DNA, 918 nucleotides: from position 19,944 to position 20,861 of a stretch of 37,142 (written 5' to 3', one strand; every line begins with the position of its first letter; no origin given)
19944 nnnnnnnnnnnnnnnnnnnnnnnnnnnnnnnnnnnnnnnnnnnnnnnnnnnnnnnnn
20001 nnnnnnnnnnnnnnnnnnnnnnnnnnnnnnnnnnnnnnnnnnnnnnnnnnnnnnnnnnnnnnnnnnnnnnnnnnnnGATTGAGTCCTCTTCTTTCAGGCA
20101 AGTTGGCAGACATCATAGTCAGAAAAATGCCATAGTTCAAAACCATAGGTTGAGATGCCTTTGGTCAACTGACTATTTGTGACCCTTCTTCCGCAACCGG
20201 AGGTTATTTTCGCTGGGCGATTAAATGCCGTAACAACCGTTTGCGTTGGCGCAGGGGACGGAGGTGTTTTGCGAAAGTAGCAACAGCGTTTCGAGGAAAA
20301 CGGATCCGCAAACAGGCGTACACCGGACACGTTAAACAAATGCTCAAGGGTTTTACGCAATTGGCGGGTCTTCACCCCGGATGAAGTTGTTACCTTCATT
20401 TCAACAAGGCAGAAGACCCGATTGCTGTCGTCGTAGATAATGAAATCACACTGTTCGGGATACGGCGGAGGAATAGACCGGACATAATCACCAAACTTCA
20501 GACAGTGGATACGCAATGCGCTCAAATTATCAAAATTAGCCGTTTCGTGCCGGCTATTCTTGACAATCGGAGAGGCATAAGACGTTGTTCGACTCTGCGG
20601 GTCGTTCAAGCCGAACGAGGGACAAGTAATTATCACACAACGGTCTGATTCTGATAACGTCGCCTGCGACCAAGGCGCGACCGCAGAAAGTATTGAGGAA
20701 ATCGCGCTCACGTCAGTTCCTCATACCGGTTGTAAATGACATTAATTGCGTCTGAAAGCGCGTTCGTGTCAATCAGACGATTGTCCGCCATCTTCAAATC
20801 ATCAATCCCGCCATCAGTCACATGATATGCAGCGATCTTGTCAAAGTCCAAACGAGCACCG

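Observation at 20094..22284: Three-gene low-GC cassette (Zn-ribbon protein, ABC/AAA_15-21-like ATPase, PD-(D/E)xK-like protein): candidate undescribed anti-phage defense system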

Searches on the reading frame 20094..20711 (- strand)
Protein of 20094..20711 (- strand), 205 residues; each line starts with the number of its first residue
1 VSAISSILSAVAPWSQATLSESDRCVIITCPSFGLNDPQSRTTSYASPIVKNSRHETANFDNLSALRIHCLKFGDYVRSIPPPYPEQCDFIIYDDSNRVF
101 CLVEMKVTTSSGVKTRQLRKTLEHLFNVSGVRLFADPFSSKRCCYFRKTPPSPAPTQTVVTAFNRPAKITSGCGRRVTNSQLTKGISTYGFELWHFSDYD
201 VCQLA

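Call 3: search_protein_families(library=padloc, proteins=[window:20094-20711:-], max_evalue=1)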
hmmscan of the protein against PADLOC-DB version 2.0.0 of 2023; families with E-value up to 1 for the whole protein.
window:20094-20711:- (205 aa): 1 family
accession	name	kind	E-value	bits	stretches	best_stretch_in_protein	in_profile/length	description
PDLC04667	PDC-M47B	-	0.011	13.7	1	87-125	46-85/158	-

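Call 4: search_protein_families(library=pfam, proteins=[window:20094-20711:-], max_evalue=1)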
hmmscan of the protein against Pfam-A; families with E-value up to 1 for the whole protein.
window:20094-20711:- (205 aa): 0 families

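Call 5: search_protein_families(library=ncbifam, proteins=[window:20094-20711:-], max_evalue=1)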
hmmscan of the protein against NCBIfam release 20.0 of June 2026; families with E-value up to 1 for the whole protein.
window:20094-20711:- (205 aa): 0 families

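Call 6: search_protein_families(library=phrogs, proteins=[window:20094-20711:-], max_evalue=1)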
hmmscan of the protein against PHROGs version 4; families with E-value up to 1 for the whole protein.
window:20094-20711:- (205 aa): 2 families
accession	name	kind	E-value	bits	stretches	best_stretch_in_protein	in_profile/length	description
phrog_6849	-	unknown function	0.14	13.3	0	140-165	25-49/56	-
phrog_14946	-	unknown function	0.43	11.7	0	49-71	42-64/77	-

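Call 10: find_homologous_proteins(query=window:20094-20711:-, max_evalue=0.01)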
Query window:20094-20711:- (205 aa): 11 proteins with E <= 0.01 among 64 candidates.
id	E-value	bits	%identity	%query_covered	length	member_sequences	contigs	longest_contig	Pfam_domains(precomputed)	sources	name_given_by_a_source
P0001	8.1e-136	468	100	100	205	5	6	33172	-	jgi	-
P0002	4.6e-100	352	76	100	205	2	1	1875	-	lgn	-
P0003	4.7e-97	342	77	100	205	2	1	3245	-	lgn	-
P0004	1.1e-69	253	57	100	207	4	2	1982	-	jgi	-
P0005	3.4e-68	248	58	100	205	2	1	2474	-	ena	-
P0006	6.1e-67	244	57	100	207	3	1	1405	-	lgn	-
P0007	3.0e-63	232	55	97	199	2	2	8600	-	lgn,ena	-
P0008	1.4e-46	177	44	100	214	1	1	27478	-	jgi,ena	jgi:hypothetical protein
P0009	7.9e-38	149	44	98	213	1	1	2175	-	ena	-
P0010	1.3e-31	128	38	100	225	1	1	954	-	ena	-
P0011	4.7e-7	48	28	84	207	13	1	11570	-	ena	-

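Call 12: find_encoding_contigs(protein=P0008, flank=8000, max_places=3)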
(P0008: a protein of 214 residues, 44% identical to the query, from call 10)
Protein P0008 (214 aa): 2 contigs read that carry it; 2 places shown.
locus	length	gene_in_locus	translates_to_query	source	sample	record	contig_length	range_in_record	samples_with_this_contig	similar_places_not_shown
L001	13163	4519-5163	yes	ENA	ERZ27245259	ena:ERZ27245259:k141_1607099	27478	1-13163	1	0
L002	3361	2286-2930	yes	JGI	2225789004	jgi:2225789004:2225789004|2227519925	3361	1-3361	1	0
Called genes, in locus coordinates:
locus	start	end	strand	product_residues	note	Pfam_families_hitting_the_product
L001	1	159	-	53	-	?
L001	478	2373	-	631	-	PF02321:OEP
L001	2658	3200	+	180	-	PF00694:Aconitase_C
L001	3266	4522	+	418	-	PF13175:AAA_15, PF13476:AAA_23 (weak), PF13304:AAA_21 (faint), PF13175:AAA_15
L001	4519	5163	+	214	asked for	-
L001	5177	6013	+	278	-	PF00142:Fer4_NifH (weak), PF01656:CbiA, PF02374:ArsA_ATPase (weak), PF06564:CBP_BcsQ (weak), PF09140:MipZ (faint), PF10609:ParA (weak), PF13614:AAA_31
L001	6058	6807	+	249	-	PF01416:PseudoU_synth_1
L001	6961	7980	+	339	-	PF00532:Peripla_BP_1, PF13407:Peripla_BP_4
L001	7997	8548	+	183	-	PF00156:Pribosyltran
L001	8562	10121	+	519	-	-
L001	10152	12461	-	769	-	PF06745:ATPase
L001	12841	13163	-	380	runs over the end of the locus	PF12838:Fer4_7, PF00037:Fer4 (weak), PF12837:Fer4_6 (weak), PF04432:FrhB_FdhB_C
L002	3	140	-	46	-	?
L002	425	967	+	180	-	PF00694:Aconitase_C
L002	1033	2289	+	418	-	PF13175:AAA_15, PF13476:AAA_23 (weak), PF13304:AAA_21 (faint), PF13175:AAA_15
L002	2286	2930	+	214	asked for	-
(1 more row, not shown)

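Call 13: find_encoding_contigs(protein=P0007, flank=8000, max_places=3)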
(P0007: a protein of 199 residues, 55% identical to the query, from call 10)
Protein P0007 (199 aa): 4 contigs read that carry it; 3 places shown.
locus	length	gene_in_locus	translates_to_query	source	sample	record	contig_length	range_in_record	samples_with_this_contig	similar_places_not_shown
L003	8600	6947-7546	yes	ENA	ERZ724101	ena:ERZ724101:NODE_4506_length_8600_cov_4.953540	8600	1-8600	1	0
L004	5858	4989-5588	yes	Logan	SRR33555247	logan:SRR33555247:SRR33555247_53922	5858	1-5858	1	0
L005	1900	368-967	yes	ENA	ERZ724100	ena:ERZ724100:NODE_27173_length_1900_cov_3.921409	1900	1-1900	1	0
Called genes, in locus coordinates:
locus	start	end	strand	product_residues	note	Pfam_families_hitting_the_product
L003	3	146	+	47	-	?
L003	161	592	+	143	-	PF01325:Fe_dep_repress, PF02742:Fe_dep_repr_C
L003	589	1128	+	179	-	-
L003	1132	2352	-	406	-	PF06245:DUF1015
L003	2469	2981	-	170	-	-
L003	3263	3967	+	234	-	-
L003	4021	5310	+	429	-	PF00330:Aconitase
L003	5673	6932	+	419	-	PF13175:AAA_15 (weak), PF13304:AAA_21 (faint), PF13175:AAA_15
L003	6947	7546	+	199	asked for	-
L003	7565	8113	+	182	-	PF00694:Aconitase_C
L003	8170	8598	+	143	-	?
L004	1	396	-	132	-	?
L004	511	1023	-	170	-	-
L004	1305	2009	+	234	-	-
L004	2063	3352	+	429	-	PF00330:Aconitase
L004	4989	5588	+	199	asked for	-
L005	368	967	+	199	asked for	-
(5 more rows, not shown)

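Call 14: find_encoding_contigs(protein=P0011, flank=8000, max_places=3)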
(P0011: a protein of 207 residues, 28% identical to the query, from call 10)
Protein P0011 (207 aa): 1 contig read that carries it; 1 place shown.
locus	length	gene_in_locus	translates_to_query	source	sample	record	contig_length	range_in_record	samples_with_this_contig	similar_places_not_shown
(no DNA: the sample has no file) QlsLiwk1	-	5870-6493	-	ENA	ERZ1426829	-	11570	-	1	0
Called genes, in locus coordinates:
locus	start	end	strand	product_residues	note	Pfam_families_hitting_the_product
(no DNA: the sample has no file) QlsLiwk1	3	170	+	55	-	?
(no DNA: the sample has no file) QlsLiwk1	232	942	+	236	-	-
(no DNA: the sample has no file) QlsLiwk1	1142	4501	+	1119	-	-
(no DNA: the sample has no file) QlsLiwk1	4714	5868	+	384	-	PF13175:AAA_15, PF13476:AAA_23 (faint), PF13304:AAA_21 (weak), PF13175:AAA_15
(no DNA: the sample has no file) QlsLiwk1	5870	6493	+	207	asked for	-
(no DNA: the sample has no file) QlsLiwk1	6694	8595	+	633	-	PF03235:GmrSD_N, PF07510:GmrSD_C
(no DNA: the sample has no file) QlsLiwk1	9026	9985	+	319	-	-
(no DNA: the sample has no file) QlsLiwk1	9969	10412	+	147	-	-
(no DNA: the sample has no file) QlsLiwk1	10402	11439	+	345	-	-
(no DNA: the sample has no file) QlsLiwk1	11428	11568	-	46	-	?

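Call 21: search_protein_families(library=padloc, proteins=[P0008, P0011], max_evalue=1)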
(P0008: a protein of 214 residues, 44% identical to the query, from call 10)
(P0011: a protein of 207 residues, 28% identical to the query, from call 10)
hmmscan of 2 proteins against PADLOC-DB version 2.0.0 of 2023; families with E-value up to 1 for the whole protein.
P0008 (214 aa): 0 families

P0011 (207 aa): 3 families
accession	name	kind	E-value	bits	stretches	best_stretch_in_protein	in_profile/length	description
PDLC04563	PDC-M29B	-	3.8e-09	34.9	1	28-144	15-124/164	-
PDLC04564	PDC-M29B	-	6.4e-05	20.9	1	46-147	34-124/162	-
PDLC04229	HEC-02B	-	0.0016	16.1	1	73-150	28-106/171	-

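Call 25: find_homologous_proteins(query=A2, max_evalue=0.001)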
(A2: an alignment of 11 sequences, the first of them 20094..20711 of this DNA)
Query A2 (11 sequences) (205 aa, profile of the alignment): 265 proteins with E <= 0.001 among 2023 candidates; the best 120 are listed.
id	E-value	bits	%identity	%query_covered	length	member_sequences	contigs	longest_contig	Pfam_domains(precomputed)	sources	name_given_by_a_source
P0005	1.2e-96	340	58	100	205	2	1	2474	-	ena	-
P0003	5.8e-95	335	77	100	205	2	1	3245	-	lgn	-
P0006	2.3e-94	333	57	100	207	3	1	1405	-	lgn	-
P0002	3.6e-94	332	76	100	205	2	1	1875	-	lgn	-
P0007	6.5e-93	328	55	97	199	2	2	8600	-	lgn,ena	-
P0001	1.5e-92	327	100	100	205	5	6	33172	-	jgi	-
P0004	9.4e-92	324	57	100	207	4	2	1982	-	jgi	-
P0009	4.8e-79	283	44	98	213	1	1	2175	-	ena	-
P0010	1.5e-76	275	38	100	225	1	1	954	-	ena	-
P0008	2.3e-76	274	44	100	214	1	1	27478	-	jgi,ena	jgi:hypothetical protein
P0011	3.6e-62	228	28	84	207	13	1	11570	-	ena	-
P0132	6.5e-62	227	41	100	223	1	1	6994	-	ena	-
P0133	4.0e-61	224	40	97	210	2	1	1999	-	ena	-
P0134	1.7e-54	203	33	68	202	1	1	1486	-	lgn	-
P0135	1.6e-52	196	30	68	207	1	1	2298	-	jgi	jgi:hypothetical protein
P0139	7.6e-46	175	29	68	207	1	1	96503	-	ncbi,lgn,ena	-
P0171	1.0e-39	154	29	68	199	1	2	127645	-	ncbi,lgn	-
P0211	6.4e-38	149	30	68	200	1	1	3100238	-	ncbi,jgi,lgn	jgi:hypothetical protein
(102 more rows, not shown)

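Call 26: search_solved_structures(query=A1, max_evalue=10, show_alignments=2)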
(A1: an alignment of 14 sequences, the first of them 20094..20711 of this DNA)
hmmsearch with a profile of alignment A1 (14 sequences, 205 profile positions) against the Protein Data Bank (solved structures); distinct sequences matched with E-value up to 10: 3.
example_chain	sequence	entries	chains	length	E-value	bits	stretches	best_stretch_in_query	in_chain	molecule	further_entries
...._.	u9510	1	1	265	2.5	11.3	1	47-84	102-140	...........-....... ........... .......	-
1esz_A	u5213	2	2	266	2.5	11.2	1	47-84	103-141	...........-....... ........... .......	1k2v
1efd_N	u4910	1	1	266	2.5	11.2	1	47-84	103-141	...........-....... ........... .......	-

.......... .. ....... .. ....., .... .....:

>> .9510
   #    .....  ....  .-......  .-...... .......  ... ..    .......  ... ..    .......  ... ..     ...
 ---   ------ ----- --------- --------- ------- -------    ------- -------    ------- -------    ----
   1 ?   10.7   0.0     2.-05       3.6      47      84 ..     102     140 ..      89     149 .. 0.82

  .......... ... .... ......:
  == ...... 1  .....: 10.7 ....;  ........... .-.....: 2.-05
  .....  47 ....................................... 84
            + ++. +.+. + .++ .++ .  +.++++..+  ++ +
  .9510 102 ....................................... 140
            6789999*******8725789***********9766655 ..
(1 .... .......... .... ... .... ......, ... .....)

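Call 33: search_solved_structures(query=A3, max_evalue=10, show_alignments=2)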
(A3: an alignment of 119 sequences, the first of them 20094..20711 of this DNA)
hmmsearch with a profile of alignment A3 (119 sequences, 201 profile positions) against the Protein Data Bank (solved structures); distinct sequences matched with E-value up to 10: 7.
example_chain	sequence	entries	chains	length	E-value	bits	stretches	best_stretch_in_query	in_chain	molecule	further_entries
7bly_A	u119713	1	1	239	0.28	14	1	5-78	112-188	Aspergillus niger contig An12c0130, genomic contig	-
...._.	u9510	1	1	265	0.74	12.7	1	39-85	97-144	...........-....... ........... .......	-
1esz_A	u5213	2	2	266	0.75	12.7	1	39-85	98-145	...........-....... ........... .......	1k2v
1efd_N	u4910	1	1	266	0.75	12.7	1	39-85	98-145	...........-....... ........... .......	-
8utt_K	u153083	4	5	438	0.82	12.5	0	66-106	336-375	Kinesin-like protein KIF1A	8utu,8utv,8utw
7lb8_D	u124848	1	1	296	0.89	12.4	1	39-85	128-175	Iron(3+)-hydroxamate-binding protein FhuD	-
6n10_A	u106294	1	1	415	1.3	11.9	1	1-49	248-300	Diphosphomevalonate decarboxylase MVD1, peroxisomal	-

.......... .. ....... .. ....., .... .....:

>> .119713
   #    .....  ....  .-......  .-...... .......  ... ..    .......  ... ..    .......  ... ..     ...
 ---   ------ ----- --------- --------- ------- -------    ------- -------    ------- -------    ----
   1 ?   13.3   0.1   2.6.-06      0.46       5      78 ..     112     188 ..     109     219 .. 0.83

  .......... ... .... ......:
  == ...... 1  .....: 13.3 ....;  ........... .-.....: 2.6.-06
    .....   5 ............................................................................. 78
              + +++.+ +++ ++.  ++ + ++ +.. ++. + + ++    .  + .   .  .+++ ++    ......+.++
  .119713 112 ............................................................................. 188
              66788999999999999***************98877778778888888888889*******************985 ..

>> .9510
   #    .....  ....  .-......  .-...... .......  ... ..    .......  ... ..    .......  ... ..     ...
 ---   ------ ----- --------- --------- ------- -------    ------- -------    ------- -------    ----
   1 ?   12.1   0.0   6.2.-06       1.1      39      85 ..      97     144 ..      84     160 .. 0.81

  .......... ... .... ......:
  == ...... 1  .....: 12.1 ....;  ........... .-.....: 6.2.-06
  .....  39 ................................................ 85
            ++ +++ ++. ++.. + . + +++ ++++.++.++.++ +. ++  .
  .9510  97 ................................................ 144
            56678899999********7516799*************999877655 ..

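Call 42: predict_structure(alignment_id=A3)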
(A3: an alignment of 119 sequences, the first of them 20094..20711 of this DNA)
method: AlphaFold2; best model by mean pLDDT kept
length: 205 residues; sequences in the alignment: 119
mean_pLDDT: 91.4   pTM: 0.88
mean pLDDT of the five models: 91.4, 90.7, 90.5, 89.5, 88.3
residues with pLDDT >= 90: 162; 70-90: 26; 50-70: 16; < 50: 1
segments of 3 or more residues with pLDDT < 50: none
pLDDT, mean of each block of 10 residues (from residue 1): 94 96 97 94 92 96 97 97 93 98 94 88 97 98 96 64 55 91 95 95 95
secondary structure, 60 per line:
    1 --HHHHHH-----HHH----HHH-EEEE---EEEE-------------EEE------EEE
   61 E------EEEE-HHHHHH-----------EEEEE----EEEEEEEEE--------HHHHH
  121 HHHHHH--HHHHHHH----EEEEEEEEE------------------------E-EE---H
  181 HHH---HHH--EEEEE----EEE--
elements in order: H3-8 E25-28 E32-35 E49-51 E58-61 E68-71 H73-78 E90-94 E99-107 H116-126 H129-135 E140-148 H180-183 E192-196 E201-203

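Call 45: fold_search(model_id=the predicted structure, library=pdb)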
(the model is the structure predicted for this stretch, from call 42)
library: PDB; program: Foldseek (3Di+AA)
matches with E <= 10: 279; with E <= 0.001: 0
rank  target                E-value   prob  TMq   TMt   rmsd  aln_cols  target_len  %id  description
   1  6hz4_M                2.4e-01  0.25  0.24  0.16   6.5       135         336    9  Structure of McrBC without DNA binding domains (one half of the full complex) (released 2019-07-24)
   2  9ix4_B                2.9e-01  0.20  0.24  0.06   6.1       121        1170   12  Cryo-EM structure of Lactobacillus casei DdmD dimer bound with DNA (released 2025-01-01)
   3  7vsr_M                2.9e-01  0.18  0.22  0.16   7.8       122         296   11  Structure of McrBC (stalkless mutant) (released 2023-02-15)
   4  2ewf                  2.9e-01  0.15  0.19  0.08   6.6        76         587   17  Crystal structure of the site-specific DNA nickase N.BspD6I (released 2006-11-21)
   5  5liz                  3.7e-01  0.25  0.25  0.11   6.6       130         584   13  The structure of Nt.BspD6I nicking endonuclease with all cysteines mutated by serine residues at 0.19 nm resolution . (released 2017-08-02)
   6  2ixs_A                7.0e-01  0.09  0.19  0.13   6.3        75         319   17  Structure of SdaI restriction endonuclease (released 2006-09-14)
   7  5lhc_B                8.5e-01  0.14  0.25  0.11   6.9       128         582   12  The structure of D456A mutant of Nt.BspD6I nicking endonuclease at 0.24 nm resolution . (released 2017-08-16)
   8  6qnz_B                8.5e-01  0.13  0.21  0.09   5.8        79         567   18  Crystal structure of the site-specific DNA nickase N.BspD6I E418A Mutant (released 2020-03-04)
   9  7edb_B                9.0e-01  0.13  0.25  0.16  12.1       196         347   13  EcoT38I restriction endonuclease complexed with DNA (released 2022-03-16)
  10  1ob8_B                1.0e+00  0.12  0.17  0.26   4.8        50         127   26  Holliday Junction Resolving Enzyme (released 2004-10-15)
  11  5liq_A                1.0e+00  0.09  0.19  0.09   6.4        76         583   16  The structure of C160S,C508S,C578S mutant of Nt.BspD6I nicking endonuclease at 0.185 nm resolution . (released 2017-08-02)
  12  6p4o_D                1.0e+00  0.02  0.12  0.06  10.5        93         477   13  Complex of XPB helicase with Bax1 endonuclease from Sulfurisphaera tokodaii at 3.15 Angstroms resolution (released 2020-06-03)
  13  2wiz_A                1.2e+00  0.12  0.20  0.30   5.2        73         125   15  Crystal structures of Holliday junction resolvases from Archaeoglobus fulgidus bound to DNA substrate (released 2009-05-26)
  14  2wiw_B                1.2e+00  0.15  0.24  0.36   4.7        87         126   13  Crystal structures of Holliday junction resolvases from Archaeoglobus fulgidus bound to DNA substrate (released 2009-05-26)
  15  5lhc_A                1.2e+00  0.09  0.20  0.09   6.3        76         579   17  The structure of D456A mutant of Nt.BspD6I nicking endonuclease at 0.24 nm resolution . (released 2017-08-16)
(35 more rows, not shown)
